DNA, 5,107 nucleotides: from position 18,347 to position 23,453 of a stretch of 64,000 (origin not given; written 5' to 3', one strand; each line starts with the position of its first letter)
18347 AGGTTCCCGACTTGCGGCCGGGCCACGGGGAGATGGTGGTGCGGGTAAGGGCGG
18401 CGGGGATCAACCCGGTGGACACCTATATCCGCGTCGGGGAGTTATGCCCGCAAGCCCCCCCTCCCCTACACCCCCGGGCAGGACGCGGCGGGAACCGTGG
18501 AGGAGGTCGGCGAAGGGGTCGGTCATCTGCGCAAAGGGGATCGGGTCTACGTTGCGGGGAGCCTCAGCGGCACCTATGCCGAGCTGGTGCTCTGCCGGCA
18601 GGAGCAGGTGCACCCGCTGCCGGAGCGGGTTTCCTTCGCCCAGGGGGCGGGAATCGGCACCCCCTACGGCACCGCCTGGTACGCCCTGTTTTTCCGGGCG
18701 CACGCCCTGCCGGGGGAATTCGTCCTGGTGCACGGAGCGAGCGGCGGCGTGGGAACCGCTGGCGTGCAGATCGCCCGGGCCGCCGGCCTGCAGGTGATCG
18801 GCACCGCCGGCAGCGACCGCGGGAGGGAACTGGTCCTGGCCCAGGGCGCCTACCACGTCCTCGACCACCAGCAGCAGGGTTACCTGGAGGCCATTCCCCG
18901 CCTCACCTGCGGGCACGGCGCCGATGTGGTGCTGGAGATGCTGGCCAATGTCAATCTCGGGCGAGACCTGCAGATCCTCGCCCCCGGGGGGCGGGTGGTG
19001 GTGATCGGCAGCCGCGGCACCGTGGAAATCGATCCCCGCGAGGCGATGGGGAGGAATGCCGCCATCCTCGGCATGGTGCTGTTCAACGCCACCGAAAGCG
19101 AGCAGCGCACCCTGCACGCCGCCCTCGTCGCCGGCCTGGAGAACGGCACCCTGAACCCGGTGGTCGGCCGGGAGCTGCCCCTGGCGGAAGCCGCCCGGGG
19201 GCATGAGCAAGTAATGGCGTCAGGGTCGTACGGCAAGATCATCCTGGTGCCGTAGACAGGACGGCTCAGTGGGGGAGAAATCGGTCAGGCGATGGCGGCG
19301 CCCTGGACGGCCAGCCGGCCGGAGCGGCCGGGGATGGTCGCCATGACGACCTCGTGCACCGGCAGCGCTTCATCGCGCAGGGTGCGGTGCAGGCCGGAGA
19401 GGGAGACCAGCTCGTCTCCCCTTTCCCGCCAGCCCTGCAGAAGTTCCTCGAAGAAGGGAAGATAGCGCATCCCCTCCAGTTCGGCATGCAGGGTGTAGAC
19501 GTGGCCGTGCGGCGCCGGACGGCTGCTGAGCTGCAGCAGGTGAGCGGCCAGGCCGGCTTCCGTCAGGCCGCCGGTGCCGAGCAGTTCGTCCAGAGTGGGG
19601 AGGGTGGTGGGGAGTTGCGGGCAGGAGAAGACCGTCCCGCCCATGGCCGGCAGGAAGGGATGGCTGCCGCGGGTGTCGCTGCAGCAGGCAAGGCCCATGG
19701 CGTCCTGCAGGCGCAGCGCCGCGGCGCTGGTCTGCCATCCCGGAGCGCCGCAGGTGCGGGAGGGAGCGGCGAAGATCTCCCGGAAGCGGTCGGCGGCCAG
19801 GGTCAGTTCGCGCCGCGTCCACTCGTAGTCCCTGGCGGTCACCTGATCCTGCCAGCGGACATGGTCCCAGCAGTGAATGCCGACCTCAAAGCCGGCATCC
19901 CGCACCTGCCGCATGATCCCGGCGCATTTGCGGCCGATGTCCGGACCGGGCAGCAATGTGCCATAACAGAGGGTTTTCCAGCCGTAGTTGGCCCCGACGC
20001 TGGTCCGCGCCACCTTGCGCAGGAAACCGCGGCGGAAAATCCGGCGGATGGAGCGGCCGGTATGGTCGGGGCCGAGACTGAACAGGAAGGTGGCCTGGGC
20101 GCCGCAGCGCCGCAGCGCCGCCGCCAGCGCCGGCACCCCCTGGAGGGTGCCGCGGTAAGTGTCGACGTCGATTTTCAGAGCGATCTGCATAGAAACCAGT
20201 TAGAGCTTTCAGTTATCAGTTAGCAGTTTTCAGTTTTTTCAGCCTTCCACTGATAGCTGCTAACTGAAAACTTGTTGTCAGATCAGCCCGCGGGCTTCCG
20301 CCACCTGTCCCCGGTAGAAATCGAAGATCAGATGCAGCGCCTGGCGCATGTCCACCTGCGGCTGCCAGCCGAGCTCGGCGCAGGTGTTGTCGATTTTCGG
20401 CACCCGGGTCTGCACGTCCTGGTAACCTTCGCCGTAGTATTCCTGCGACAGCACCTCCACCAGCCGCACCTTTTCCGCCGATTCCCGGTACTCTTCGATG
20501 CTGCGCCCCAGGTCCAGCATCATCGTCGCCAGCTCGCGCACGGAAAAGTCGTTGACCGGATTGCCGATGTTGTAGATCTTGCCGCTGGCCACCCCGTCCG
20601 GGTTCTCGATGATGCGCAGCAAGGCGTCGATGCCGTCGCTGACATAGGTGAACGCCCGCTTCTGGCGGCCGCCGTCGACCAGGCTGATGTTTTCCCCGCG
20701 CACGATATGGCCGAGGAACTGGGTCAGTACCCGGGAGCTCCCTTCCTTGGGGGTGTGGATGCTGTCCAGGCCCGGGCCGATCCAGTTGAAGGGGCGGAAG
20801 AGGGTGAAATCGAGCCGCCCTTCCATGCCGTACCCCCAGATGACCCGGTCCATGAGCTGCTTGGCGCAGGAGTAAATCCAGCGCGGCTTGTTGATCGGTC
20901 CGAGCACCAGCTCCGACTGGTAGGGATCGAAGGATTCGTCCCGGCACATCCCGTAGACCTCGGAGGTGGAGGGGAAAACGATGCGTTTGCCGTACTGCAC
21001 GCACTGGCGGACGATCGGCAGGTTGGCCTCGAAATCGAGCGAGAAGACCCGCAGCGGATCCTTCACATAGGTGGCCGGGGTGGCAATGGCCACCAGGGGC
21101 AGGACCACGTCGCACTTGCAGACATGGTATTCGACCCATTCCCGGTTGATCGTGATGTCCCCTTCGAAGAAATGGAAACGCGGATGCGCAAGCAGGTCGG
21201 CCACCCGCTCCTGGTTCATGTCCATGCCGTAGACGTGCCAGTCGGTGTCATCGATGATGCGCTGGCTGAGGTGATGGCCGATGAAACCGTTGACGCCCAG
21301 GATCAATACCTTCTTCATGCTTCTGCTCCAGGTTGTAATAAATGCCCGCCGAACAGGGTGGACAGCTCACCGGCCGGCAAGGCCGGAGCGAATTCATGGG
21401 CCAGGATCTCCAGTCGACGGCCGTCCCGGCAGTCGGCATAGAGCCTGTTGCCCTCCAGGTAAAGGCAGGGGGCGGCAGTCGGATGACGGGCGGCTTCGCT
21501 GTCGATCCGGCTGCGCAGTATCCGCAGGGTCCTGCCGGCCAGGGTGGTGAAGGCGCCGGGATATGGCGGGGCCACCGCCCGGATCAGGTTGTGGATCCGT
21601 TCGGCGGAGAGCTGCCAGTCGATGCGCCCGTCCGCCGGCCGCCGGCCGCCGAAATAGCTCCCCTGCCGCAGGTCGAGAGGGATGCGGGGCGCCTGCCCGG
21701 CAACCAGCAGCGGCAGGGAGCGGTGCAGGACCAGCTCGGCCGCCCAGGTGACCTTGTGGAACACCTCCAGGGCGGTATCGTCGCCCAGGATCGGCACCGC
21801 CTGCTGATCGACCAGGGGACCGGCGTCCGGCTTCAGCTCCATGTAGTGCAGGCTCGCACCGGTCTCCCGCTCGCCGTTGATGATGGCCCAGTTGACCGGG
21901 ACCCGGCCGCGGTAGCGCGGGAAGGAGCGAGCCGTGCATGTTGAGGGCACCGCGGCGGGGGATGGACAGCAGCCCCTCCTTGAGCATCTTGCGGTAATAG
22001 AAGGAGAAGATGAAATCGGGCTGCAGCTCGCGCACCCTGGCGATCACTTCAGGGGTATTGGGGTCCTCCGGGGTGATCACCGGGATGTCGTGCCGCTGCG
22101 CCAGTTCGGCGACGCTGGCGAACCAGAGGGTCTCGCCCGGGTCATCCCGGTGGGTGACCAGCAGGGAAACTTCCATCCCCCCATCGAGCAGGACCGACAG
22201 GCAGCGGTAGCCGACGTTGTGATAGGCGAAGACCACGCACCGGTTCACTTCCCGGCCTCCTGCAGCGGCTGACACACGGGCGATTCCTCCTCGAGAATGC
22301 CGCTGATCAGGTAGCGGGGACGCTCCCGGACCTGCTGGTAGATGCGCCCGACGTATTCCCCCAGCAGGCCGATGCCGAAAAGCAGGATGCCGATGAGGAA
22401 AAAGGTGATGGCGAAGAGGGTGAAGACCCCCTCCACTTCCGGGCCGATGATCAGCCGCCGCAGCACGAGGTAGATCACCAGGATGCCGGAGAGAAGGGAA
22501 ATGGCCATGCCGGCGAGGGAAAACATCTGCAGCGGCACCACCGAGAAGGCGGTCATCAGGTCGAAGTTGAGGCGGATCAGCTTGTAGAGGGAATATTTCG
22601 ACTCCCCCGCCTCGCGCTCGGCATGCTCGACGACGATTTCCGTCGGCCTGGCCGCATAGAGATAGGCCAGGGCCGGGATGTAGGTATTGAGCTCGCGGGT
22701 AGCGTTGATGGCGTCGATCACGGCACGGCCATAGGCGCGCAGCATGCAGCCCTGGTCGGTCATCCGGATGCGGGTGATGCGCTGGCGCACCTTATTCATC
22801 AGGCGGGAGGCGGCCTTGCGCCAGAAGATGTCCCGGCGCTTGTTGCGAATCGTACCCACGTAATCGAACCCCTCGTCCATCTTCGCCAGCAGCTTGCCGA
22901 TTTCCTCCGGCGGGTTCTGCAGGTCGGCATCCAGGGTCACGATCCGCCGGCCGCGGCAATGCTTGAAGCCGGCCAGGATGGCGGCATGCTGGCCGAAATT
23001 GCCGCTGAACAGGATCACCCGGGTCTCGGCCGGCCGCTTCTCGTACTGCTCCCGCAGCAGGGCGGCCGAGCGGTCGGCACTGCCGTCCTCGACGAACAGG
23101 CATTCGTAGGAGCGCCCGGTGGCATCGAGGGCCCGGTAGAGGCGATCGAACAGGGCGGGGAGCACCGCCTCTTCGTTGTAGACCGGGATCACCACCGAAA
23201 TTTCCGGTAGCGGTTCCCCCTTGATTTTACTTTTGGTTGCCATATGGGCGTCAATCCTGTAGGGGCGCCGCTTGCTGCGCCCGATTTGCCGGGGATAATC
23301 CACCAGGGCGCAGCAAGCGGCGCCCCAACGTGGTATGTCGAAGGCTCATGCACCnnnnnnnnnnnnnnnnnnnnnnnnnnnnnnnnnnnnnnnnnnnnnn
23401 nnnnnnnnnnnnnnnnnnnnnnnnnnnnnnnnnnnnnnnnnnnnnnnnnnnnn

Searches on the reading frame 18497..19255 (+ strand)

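Call 42: search_protein_families(library=pfam, proteins=[window:18497-19255:+], max_evalue=0.001)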
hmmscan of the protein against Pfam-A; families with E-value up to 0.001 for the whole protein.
window:18497-19255:+ (252 aa): 2 families
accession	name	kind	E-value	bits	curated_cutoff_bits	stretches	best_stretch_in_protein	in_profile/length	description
PF00107.32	ADH_zinc_N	-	7.3e-24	84.6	31.8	1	84-201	1-119/129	Zinc-binding dehydrogenase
PF13602.12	ADH_zinc_N_2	-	9.5e-18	65.8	27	1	117-250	2-134/134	Zinc-binding dehydrogenase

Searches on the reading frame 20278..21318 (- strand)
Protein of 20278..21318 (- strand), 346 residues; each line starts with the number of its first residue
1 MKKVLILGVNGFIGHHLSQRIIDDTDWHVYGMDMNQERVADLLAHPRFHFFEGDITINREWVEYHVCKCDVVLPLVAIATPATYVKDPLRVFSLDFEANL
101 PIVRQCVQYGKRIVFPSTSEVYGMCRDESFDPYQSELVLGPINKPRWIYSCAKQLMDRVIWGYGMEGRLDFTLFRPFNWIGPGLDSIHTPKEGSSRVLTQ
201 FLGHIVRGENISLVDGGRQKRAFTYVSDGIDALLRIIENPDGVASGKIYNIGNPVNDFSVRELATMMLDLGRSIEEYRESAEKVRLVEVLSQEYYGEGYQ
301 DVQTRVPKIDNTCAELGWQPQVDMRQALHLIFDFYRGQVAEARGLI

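Call 43: search_protein_families(library=pfam, proteins=[window:20278-21318:-], max_evalue=0.00001)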
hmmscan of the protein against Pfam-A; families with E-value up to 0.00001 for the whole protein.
window:20278-21318:- (346 aa): 2 families
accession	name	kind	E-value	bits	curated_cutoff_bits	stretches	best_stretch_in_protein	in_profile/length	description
PF01370.27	Epimerase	-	5.4e-49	167.2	20.9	1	4-252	1-240/240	NAD dependent epimerase/dehydratase family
PF16363.11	GDP_Man_Dehyd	-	1e-26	94.7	27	1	5-328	1-329/332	GDP-mannose 4,6 dehydratase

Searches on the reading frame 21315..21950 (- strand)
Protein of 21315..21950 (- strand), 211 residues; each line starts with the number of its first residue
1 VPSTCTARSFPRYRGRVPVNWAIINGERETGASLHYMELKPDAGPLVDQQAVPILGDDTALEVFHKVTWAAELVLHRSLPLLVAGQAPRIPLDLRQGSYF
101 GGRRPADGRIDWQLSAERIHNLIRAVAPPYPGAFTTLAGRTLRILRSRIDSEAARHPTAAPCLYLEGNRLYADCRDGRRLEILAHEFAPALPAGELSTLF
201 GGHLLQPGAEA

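Call 43: search_protein_families(library=pfam, proteins=[window:21315-21950:-], max_evalue=0.00001)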
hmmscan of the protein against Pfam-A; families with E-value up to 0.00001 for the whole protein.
window:21315-21950:- (211 aa): 2 families
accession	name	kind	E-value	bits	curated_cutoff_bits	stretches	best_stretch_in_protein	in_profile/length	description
PF02911.23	Formyl_trans_C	-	3.5e-15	56.4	21.1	1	105-185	4-82/100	Formyl transferase, C-terminal domain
PF00551.24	Formyl_trans_N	-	6e-11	42.9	26.1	1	11-71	113-173/181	Formyl transferase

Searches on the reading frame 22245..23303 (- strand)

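Call 41: search_protein_families(library=pfam, proteins=[window:22245-23303:-], max_evalue=0.001)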
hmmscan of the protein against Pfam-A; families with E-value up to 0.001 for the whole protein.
window:22245-23303:- (352 aa): 2 families
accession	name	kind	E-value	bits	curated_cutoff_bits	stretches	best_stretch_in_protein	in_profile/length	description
PF00535.33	Glycos_transf_2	-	2.3e-29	102.9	23.3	1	36-196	1-164/168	Glycosyl transferase family 2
PF13641.12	Glyco_tranf_2_3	-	0.00014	22.4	27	1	33-168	1-138/230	Glycosyltransferase like family 2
